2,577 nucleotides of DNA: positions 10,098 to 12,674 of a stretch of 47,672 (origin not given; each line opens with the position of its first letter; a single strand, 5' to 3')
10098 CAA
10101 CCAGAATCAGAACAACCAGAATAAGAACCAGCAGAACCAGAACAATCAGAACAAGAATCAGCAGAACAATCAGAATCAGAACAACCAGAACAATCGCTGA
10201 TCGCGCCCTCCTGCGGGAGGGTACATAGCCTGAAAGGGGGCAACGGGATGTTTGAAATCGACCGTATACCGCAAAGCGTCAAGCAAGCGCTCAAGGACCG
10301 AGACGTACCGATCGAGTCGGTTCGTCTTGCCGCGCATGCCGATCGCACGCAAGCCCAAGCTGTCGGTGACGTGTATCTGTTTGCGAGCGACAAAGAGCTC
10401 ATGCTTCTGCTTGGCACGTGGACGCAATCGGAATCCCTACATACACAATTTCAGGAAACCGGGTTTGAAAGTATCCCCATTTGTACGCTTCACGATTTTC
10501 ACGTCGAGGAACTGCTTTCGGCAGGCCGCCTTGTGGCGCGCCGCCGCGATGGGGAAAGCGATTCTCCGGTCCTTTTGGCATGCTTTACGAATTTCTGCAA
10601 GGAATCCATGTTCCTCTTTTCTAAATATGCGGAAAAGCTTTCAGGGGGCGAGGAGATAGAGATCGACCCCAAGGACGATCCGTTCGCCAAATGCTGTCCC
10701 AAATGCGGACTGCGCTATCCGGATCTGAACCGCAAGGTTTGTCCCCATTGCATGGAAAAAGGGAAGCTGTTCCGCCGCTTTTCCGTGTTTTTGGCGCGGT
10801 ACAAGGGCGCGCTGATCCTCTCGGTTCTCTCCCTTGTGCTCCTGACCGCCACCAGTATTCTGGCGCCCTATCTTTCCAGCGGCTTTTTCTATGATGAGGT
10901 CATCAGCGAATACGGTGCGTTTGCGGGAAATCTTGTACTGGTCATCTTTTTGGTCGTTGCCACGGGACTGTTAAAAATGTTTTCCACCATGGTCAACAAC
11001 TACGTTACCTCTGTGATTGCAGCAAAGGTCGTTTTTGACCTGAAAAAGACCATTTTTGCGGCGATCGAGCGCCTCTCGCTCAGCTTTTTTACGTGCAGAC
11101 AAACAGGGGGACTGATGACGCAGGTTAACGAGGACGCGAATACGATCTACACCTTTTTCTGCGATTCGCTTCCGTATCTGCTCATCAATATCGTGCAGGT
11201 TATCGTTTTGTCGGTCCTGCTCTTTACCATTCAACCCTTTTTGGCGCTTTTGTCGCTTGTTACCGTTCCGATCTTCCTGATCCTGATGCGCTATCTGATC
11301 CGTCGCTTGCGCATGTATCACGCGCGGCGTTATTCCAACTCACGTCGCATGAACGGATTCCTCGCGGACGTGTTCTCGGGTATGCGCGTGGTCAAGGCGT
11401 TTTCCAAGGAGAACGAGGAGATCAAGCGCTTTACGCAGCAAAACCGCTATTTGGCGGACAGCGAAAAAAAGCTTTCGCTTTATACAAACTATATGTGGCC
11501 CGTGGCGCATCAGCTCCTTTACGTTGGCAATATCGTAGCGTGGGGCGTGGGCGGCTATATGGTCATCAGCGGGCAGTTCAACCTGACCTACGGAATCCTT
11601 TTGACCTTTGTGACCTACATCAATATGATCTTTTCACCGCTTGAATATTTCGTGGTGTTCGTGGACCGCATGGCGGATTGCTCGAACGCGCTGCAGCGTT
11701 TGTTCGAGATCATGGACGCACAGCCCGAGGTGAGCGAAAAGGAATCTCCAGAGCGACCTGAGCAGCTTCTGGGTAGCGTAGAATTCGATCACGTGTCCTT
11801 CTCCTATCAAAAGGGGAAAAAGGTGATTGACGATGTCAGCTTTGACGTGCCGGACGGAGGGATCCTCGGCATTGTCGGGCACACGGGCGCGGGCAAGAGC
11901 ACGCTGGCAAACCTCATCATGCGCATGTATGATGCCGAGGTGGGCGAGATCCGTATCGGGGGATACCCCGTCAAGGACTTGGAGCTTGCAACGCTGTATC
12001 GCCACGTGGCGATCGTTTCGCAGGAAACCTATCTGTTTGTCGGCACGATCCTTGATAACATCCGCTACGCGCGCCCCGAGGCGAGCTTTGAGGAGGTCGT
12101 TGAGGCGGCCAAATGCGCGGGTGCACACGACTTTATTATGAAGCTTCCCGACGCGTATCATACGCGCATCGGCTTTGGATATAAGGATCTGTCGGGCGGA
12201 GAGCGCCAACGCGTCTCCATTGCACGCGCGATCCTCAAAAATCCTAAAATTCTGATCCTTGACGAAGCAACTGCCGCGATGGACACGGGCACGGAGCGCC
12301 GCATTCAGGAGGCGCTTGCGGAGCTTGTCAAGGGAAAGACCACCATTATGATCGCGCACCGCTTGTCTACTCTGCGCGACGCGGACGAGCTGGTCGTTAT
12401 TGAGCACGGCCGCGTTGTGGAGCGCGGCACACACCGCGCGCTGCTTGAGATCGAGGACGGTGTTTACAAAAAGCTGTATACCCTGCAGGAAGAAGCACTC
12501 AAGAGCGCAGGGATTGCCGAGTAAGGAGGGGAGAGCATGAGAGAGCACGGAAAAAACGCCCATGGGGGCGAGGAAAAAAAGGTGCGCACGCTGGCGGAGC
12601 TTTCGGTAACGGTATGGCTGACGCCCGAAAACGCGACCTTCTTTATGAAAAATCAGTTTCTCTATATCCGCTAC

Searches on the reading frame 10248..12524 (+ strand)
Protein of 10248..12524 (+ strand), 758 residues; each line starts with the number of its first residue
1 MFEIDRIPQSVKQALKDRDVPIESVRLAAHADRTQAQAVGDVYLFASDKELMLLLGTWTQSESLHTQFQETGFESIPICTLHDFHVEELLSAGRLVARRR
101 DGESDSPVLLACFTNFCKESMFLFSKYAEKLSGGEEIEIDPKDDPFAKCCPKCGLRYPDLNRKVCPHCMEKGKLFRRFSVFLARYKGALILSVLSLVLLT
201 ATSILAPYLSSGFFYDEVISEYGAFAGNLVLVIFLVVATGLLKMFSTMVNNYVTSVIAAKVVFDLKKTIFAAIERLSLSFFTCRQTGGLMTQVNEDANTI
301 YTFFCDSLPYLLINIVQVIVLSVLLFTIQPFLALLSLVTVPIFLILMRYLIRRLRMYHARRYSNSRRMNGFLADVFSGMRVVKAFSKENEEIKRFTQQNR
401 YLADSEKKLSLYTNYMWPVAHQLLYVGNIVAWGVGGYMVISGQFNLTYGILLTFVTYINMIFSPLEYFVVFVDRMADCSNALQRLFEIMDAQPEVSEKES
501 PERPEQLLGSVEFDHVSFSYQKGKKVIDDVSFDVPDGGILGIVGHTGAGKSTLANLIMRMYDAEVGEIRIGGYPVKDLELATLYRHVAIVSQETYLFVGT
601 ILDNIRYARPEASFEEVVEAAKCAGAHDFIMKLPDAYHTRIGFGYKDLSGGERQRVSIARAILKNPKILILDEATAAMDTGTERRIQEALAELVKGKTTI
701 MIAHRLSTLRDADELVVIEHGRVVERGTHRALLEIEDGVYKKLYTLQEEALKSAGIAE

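Call 3: search_protein_families(library=pfam, proteins=[window:10248-12524:+], max_evalue=0.1)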
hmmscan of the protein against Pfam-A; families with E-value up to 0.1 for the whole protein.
window:10248-12524:+ (758 aa): 14 families
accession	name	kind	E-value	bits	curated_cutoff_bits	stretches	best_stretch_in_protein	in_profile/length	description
PF00664.28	ABC_membrane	-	3e-35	122.7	28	1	189-465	1-274/274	ABC transporter transmembrane region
PF00005.33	ABC_tran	-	5e-31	108.6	25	1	528-676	2-137/137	ABC transporter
PF02463.25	SMC_N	-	6e-06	26.3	40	1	567-720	110-213/220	RecF/RecN/SMC N terminal domain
PF09818.15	ABC_ATPase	-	3.4e-05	23.5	23.2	1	625-692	136-203/283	P-loop domain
PF13401.12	AAA_22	-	0.00039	21.2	27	1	538-694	6-105/130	AAA domain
PF03193.22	RsgA_GTPase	-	0.0006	20.1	30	1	512-569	83-138/174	RsgA GTPase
PF00004.35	AAA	-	0.0015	19.4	21.2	0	658-709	50-114/131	ATPase family associated with various cellular activities (AAA)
PF13476.12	AAA_23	-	0.012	16.7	27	1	528-557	11-39/201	AAA domain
PF01926.29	MMR_HSR1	-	0.022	15.3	21.9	1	541-567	3-28/113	50S ribosome-binding GTPase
PF01935.23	DUF87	-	0.039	14.5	23.2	0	540-559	26-45/220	Helicase HerA, central domain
PF13555.12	AAA_29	-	0.07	13.3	27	0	529-553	14-38/61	P-loop containing region of AAA domain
PF00931.28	NB-ARC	-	0.075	12.7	23.5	0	535-560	16-41/248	NB-ARC domain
PF00270.35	DEAD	-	0.085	13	26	0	543-695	20-148/167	DEAD/DEAH box helicase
PF13191.12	AAA_16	-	0.096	13.6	32.6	0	538-610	25-91/167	AAA ATPase domain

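Call 9: search_protein_families(library=ncbifam, proteins=[window:10248-12524:+], max_evalue=0.01)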
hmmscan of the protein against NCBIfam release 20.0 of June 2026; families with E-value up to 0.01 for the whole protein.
window:10248-12524:+ (758 aa): 190 families (the best 25 are shown)
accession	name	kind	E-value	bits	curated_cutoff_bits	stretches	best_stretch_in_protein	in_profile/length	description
NF052233.1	CphA_assoc_ABC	equivalog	1e-144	483.8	880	1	141-750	133-746/766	cyanophycin metabolism-associated ABC transporter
TIGR02203.1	MsbA_lipidA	equivalog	2.5e-120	402.7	602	1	175-748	2-570/572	lipid A export permease/ATP-binding protein MsbA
TIGR02204.1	MsbA_rel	hypoth_equivalog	4e-114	382.4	780.4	1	177-747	8-575/576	ABC transporter, permease/ATP-binding protein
TIGR00958.1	3a01208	subfamily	9.4e-107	358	874.6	1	172-743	146-710/711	antigen peptide transporter 2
NF010178.0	PRK13657.1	equivalog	2.8e-106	356.3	733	1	173-743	5-566/588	glucan ABC transporter ATP-binding protein/ permease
NF045513.1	HepA_fam_ABC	equivalog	1.8e-105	353.7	725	1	179-747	43-609/610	heterocyst formation ABC transporter subunit HepA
TIGR03796.1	NHLM_micro_ABC1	equivalog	6.1e-105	352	853.3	1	175-743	142-708/710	NHLP family bacteriocin export ABC transporter peptidase/permease/ATPase subunit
NF008381.0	PRK11176.1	equivalog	3e-102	342.9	867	1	173-747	11-579/582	lipid A ABC transporter ATP-binding protein/permease MsbA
TIGR01846.1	type_I_sec_HlyB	subfamily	9.3e-102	341.5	725.55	1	178-748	130-693/694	type I secretion system permease/ATPase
TIGR03375.1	type_I_sec_LssB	subfamily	3.3e-92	309.9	693.1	1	182-734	148-690/696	type I secretion system permease/ATPase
TIGR01193.1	bacteriocin_ABC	subfamily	5.6e-89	299.5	523.85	1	171-745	140-707/708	peptide cleavage/export ABC transporter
NF008056.1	PRK10790.1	equivalog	7e-86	289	746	1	176-748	12-576/584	SmdB family multidrug efflux ABC transporter permease/ATP-binding protein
NF008055.0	PRK10789.1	equivalog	1.1e-84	285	845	1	174-748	3-572/590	SmdA family multidrug ABC transporter permease/ATP-binding protein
TIGR01192.1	chvA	subfamily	2.3e-84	284.1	585.4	1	175-743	7-566/585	glucan export ABC transporter ATP-binding protein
TIGR03797.1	NHLM_micro_ABC2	equivalog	3.7e-84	283.5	709.4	1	180-746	129-684/686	NHLP bacteriocin export ABC transporter permease/ATPase subunit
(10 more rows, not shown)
